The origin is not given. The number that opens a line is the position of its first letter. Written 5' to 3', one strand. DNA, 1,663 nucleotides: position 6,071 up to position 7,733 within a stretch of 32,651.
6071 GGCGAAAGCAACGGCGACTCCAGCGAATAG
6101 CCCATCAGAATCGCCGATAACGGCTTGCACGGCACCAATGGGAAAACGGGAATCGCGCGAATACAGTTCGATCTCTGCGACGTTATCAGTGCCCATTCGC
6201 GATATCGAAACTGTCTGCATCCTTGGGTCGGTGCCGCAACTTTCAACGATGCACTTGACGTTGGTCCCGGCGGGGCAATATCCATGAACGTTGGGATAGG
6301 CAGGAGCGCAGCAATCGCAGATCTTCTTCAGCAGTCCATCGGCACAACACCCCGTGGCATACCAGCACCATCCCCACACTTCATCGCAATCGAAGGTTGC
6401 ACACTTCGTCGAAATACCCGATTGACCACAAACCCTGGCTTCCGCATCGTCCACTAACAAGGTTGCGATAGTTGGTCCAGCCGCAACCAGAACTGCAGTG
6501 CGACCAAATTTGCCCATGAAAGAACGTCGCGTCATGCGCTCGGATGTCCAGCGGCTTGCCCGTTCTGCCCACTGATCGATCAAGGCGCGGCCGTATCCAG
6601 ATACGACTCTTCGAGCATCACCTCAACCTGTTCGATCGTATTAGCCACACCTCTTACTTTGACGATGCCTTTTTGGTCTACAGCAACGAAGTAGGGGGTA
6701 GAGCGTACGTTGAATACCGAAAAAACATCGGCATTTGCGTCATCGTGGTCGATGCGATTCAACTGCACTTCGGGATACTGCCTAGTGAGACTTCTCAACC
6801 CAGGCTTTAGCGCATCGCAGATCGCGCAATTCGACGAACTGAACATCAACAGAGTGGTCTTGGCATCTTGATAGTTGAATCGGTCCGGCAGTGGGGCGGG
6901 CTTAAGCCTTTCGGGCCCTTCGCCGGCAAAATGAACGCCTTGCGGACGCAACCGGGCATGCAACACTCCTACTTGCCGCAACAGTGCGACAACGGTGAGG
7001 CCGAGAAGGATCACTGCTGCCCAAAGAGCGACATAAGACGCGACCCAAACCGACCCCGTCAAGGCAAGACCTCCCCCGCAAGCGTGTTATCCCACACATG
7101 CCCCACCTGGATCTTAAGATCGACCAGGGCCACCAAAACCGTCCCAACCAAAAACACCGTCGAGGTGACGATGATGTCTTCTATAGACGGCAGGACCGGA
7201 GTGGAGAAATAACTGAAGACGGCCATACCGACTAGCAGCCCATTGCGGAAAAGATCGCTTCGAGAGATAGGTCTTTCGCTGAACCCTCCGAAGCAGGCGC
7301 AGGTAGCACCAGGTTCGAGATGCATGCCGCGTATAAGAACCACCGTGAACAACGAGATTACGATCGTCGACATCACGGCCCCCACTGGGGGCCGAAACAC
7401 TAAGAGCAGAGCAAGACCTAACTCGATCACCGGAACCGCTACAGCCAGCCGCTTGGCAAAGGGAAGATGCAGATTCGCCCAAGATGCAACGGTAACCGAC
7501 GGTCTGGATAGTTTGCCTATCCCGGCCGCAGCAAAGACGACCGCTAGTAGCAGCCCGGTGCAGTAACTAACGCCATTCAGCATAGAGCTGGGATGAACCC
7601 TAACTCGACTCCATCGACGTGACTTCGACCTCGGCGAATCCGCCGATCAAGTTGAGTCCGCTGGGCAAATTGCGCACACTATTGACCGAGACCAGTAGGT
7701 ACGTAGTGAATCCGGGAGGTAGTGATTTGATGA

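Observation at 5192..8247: Orphan mau-like maturation module: MauE/MauD pair coupled to a Tat-exported 12-cysteine, cell-wall-binding protein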

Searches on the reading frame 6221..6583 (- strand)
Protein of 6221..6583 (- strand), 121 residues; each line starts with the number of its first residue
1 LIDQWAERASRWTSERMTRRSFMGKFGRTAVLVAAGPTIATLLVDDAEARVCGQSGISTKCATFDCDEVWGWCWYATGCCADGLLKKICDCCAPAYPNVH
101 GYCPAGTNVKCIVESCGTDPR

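Call 22: search_solved_structures(query=A3, max_evalue=10, show_alignments=3)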
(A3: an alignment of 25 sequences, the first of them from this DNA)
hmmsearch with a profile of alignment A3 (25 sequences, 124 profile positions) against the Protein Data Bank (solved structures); distinct sequences matched with E-value up to 10: 6.
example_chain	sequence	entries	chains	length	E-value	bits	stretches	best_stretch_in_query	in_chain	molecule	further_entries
3c75_L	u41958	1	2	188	8.3e-06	29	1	4-120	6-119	Methylamine dehydrogenase light chain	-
9w60_A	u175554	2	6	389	1.2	12.4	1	12-70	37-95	Butyryl CoA dehydrogenase apo protein | Butyryl CoA Dehydrogenase with FAD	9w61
1zjq_A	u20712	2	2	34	2.5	11.4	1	56-80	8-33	Jingzhaotoxin-VII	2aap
2i1t_A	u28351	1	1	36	2.8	11.2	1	55-77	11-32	Jingzhaotoxin-3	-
3zxc_A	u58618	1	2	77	4.9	10.4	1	81-116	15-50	SINGLE INSULIN-LIKE GROWTH FACTOR-BINDING DOMAIN PROTEIN-1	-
3zxb_A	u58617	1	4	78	4.9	10.4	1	81-116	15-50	SINGLE INSULIN-LIKE GROWTH FACTOR-BINDING DOMAIN PROTEIN-1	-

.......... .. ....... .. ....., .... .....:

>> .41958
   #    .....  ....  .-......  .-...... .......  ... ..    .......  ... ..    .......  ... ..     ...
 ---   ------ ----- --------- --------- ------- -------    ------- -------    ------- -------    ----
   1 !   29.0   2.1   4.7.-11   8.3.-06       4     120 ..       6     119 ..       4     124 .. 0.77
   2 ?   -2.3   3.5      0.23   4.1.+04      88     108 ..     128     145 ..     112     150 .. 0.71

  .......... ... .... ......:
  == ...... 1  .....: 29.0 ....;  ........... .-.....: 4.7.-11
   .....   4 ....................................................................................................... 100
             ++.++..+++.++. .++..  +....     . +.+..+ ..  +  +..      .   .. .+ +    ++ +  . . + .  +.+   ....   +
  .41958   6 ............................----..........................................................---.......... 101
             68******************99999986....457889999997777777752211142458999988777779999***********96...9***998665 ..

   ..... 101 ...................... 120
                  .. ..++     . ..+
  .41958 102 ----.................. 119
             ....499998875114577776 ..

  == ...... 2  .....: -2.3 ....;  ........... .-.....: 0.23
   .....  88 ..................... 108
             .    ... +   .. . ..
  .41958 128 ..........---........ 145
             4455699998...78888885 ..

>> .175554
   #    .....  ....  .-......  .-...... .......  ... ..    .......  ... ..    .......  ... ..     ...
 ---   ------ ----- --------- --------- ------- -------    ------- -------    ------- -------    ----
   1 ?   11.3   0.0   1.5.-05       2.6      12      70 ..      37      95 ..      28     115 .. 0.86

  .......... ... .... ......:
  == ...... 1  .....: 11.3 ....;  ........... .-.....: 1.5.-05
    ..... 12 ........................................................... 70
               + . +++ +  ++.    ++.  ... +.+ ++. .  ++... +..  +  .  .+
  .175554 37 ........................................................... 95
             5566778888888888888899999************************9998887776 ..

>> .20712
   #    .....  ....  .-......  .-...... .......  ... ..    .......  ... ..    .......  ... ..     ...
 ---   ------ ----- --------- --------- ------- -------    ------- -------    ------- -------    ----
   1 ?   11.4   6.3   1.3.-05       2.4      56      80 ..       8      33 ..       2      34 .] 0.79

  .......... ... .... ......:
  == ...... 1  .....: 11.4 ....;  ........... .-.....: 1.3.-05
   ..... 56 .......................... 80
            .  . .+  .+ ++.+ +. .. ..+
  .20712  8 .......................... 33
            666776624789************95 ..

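Call 57: search_protein_representatives(alignment_id=A3)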
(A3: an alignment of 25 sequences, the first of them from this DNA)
Query: 25 sequences, 124 profile positions. Proteins with E-value up to 0.001 (for the whole library): 76; up to 1e-10: 55; up to 1e-30: 37. The best 76 are listed.
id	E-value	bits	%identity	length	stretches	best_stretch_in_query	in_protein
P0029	6.0e-62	223.3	-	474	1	3-124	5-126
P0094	3.7e-61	220.8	-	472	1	3-124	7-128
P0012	2.3e-60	218.2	-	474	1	5-124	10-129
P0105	4.7e-60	217.2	-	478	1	3-124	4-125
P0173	1.5e-59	215.6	-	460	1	3-124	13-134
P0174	2.3e-59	215.0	-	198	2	5-124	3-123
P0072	1.2e-58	212.7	-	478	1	4-124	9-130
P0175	1.3e-58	212.6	-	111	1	10-119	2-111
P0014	2.3e-58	211.8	-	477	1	3-124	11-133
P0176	8.0e-58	210.0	-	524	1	4-124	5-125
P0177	1.1e-57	209.6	-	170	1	4-124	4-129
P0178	1.7e-57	209.0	-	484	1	5-124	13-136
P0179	3.3e-57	208.0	-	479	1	5-124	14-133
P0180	8.9e-57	206.6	-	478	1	3-124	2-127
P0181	1.0e-56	206.5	-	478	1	3-124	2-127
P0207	7.0e-20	87.5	-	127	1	3-121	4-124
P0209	2.0e-19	86.0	-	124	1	5-120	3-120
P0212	3.4e-18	82.0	-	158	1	4-120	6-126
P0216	1.1e-15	73.9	-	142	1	4-121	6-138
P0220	3.6e-10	56.1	-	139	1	3-120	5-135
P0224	8.8e-08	48.4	-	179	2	4-66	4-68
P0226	2.4e-06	43.7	-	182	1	4-96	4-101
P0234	1.4e-04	38.0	-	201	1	8-66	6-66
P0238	5.2e-04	36.2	-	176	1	4-100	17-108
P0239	7.0e-04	35.8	-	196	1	5-76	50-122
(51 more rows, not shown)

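Call 59: search_protein_families(library=ncbifam, proteins=[P0207, P0209, P0212, P0216, P0220, P0224, P0226, P0238, P0239, P0234], max_evalue=0.1)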
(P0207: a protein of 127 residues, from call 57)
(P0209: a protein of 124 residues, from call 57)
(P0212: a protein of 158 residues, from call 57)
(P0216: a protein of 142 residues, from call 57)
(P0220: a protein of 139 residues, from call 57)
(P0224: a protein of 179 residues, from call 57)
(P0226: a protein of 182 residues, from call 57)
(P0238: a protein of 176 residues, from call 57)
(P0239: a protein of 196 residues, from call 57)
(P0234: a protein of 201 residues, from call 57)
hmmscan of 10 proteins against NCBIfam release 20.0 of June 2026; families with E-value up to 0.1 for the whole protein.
P0207 (127 aa): 0 families

P0209 (124 aa): 2 families
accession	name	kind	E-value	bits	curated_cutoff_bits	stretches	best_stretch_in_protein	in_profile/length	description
TIGR01409.1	TAT_signal_seq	domain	0.0017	18.7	16.7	1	19-50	2-29/29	twin-arginine translocation signal domain-containing protein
TIGR02659.1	TTQ_MADH_Lt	equivalog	0.0024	17.7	196.85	1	3-40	7-41/186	methylamine dehydrogenase (amicyanin) small subunit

P0212 (158 aa): 1 family
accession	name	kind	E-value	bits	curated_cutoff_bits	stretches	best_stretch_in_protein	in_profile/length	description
TIGR02659.1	TTQ_MADH_Lt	equivalog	4.7e-05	23.3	196.85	1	6-119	6-108/186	methylamine dehydrogenase (amicyanin) small subunit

P0216 (142 aa): 1 family
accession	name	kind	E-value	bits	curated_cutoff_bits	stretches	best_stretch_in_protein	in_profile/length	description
NF038009.1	TatB_1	subfamily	0.035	14.4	100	1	22-52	14-44/70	twin-arginine translocation system-associated protein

P0220 (139 aa): 1 family
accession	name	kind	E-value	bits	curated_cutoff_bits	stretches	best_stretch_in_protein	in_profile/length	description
TIGR02659.1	TTQ_MADH_Lt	equivalog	0.00058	19.8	196.85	1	5-45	5-43/186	methylamine dehydrogenase (amicyanin) small subunit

P0224 (179 aa): 1 family
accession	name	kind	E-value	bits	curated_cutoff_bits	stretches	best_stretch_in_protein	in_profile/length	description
TIGR01409.1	TAT_signal_seq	domain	0.081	13.3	16.7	0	22-45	3-29/29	twin-arginine translocation signal domain-containing protein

P0226 (182 aa): 0 families

P0238 (176 aa): 1 family
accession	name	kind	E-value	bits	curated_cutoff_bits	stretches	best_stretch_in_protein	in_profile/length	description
TIGR02659.1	TTQ_MADH_Lt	equivalog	7.7e-12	45.4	196.85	2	74-151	76-150/186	methylamine dehydrogenase (amicyanin) small subunit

P0239 (196 aa): 1 family
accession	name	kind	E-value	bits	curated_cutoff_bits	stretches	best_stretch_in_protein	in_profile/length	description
TIGR01409.1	TAT_signal_seq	domain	0.0064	16.8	16.7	1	65-95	1-27/29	twin-arginine translocation signal domain-containing protein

P0234 (201 aa): 3 families
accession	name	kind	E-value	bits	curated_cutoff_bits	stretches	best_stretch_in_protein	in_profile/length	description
TIGR01409.1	TAT_signal_seq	domain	0.0034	17.7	16.7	1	18-51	1-29/29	twin-arginine translocation signal domain-containing protein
TIGR02659.1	TTQ_MADH_Lt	equivalog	0.02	14.8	196.85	1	6-35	10-39/186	methylamine dehydrogenase (amicyanin) small subunit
NF038009.1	TatB_1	subfamily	0.021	15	100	1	18-53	14-49/70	twin-arginine translocation system-associated protein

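Call 60: search_protein_families(library=pfam, proteins=[P0207, P0209, P0212, P0216, P0220, P0224, P0226, P0238, P0239, P0234], max_evalue=0.1)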
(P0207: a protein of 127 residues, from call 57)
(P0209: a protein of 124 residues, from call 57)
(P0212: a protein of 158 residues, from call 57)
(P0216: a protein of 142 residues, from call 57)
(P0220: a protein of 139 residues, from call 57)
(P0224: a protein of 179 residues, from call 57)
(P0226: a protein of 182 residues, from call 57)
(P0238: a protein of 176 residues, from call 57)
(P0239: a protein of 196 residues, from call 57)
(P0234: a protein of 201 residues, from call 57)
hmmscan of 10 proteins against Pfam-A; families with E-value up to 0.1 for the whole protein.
P0207 (127 aa): 0 families

P0209 (124 aa): 0 families

P0212 (158 aa): 0 families

P0216 (142 aa): 0 families

P0220 (139 aa): 0 families

P0224 (179 aa): 1 family
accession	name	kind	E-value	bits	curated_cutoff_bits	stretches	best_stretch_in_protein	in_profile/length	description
PF08402.16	TOBE_2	-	0.093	13.3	21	0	10-51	13-53/76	TOBE domain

P0226 (182 aa): 0 families

P0238 (176 aa): 1 family
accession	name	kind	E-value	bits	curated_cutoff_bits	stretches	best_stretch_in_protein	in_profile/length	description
PF02975.19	Me-amine-dh_L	-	6.4e-10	39.9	25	1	73-174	5-112/113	Methylamine dehydrogenase, L chain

P0239 (196 aa): 0 families

P0234 (201 aa): 0 families

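Call 61: find_encoding_contigs(protein=P0207, flank=5000, max_places=3)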
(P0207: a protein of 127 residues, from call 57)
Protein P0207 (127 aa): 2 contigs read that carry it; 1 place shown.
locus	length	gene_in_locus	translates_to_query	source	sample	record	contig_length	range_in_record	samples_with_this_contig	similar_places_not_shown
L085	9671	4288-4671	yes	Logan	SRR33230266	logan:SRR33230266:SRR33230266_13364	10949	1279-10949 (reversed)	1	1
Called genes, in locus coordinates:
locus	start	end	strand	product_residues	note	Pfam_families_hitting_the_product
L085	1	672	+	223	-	?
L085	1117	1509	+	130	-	-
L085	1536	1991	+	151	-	-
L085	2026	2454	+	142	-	-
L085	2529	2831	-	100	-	-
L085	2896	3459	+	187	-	PF07291:MauE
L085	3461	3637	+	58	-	-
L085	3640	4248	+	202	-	-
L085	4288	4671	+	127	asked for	-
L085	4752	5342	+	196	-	-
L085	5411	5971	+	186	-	-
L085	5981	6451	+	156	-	PF04542:Sigma70_r2 (weak), PF08281:Sigma70_r4_2, PF04545:Sigma70_r4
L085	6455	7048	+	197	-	PF00188:CAP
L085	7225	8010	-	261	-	-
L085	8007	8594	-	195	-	PF04542:Sigma70_r2, PF08281:Sigma70_r4_2, PF04545:Sigma70_r4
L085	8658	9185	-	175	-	-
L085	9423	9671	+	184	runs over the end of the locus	PF00196:GerE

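Call 62: find_encoding_contigs(protein=P0212, flank=5000, max_places=3)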
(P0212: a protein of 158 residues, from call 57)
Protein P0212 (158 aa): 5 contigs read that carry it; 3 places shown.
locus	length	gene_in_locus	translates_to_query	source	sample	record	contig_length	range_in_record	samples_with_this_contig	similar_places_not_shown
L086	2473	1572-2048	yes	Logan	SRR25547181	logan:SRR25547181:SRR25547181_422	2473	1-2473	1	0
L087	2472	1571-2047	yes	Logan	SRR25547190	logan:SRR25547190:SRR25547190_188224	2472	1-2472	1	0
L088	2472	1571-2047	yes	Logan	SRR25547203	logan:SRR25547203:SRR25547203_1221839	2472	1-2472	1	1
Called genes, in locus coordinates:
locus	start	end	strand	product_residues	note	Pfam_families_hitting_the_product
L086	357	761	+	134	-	PF07291:MauE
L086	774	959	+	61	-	-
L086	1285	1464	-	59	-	-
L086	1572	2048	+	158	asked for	-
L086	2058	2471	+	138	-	?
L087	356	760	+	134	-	PF07291:MauE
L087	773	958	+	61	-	-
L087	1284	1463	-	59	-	-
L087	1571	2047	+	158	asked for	-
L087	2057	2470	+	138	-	?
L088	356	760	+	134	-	PF07291:MauE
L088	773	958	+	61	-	-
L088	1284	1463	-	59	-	-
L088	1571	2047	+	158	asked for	-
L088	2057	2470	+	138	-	?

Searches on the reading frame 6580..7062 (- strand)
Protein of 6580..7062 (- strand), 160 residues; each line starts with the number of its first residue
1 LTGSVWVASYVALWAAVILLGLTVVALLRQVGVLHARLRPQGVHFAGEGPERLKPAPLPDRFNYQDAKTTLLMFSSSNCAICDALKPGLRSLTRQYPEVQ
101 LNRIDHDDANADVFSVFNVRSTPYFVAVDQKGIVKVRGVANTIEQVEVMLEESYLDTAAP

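Call 3: search_protein_families(library=pfam, proteins=[window:6580-7062:-], max_evalue=0.1)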
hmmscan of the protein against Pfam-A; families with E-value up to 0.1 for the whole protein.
window:6580-7062:- (160 aa): 5 families
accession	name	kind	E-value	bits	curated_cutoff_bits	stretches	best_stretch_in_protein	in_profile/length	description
PF00085.26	Thioredoxin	-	1.3e-07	32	23.5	1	66-139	17-91/103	Thioredoxin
PF13098.12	Thioredoxin_2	-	1.7e-06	28.8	27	1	66-140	4-95/104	Thioredoxin-like domain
PF13905.12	Thioredoxin_8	-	0.00064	20.4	27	0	68-97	2-31/94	Thioredoxin-like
PF13728.12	TraF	-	0.00073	19.9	23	1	68-131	130-202/224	F plasmid transfer operon protein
PF05768.20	Glrx-like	-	0.027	15.2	26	1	71-119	2-48/77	Glutaredoxin-like domain (DUF836)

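Call 4: search_protein_families(library=ncbifam, proteins=[window:6580-7062:-], max_evalue=0.1)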
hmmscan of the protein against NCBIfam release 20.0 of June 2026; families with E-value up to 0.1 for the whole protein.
window:6580-7062:- (160 aa): 8 families
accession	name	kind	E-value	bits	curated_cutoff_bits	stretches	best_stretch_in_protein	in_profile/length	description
TIGR02661.1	MauD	equivalog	5.1e-19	68.5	188.6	2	7-95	3-102/189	methylamine dehydrogenase accessory protein MauD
TIGR01068.1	thioredoxin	equivalog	0.00051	20.2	96.8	1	66-145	13-92/101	thioredoxin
TIGR02196.1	GlrX_YruB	hypoth_equivalog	0.0045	17.4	88.55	1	73-131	4-59/74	glutaredoxin-like protein, YruB-family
TIGR01126.1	pdi_dom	equivalog_domain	0.011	16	107.2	1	65-138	12-90/105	protein disulfide-isomerase domain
TIGR00385.1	dsbE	subfamily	0.027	14.1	123.15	1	64-136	60-131/173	DsbE family thiol:disulfide interchange protein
NF047697.1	ThioredTrxAClost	equivalog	0.029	14.6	140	1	66-110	16-61/105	thioredoxin TrxA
TIGR02738.1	TrbB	equivalog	0.052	13.2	132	1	61-96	44-79/153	type-F conjugative transfer system pilin assembly thiol-disulfide isomerase TrbB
TIGR02200.1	GlrX_actino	hypoth_equivalog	0.09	13.2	89.5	0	72-117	3-45/77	mycoredoxin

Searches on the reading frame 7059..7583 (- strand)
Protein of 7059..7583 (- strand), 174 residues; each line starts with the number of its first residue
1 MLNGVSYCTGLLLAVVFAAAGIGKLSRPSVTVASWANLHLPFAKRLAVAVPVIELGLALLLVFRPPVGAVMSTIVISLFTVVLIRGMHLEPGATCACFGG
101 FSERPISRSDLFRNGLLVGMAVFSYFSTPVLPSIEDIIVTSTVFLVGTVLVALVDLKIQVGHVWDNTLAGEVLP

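Call 3: search_protein_families(library=pfam, proteins=[window:7059-7583:-], max_evalue=0.1)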
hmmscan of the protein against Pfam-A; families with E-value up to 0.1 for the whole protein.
window:7059-7583:- (174 aa): 3 families
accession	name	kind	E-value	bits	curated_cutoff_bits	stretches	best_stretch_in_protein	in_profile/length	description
PF07291.16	MauE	-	5.3e-20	72.5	27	1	7-125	6-126/128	Methylamine utilisation protein MauE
PF07681.17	DoxX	-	4.1e-06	27.8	23.6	1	11-71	7-71/85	DoxX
PF13564.11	DoxX_2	-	0.0098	16.5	26.3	1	11-81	4-72/103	DoxX-like family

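Call 4: search_protein_families(library=ncbifam, proteins=[window:7059-7583:-], max_evalue=0.1)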
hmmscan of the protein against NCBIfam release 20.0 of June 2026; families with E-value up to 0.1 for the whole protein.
window:7059-7583:- (174 aa): 2 families
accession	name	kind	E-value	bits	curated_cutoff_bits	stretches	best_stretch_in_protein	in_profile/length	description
NF045576.1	BT_3928_fam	equivalog_domain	0.0025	17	250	1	40-150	44-155/358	BT_3928 family protein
NF050144.1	matur_HvfX_fam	equivalog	0.013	15.7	80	1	11-90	9-90/165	HvfX family Cu-binding RiPP maturation protein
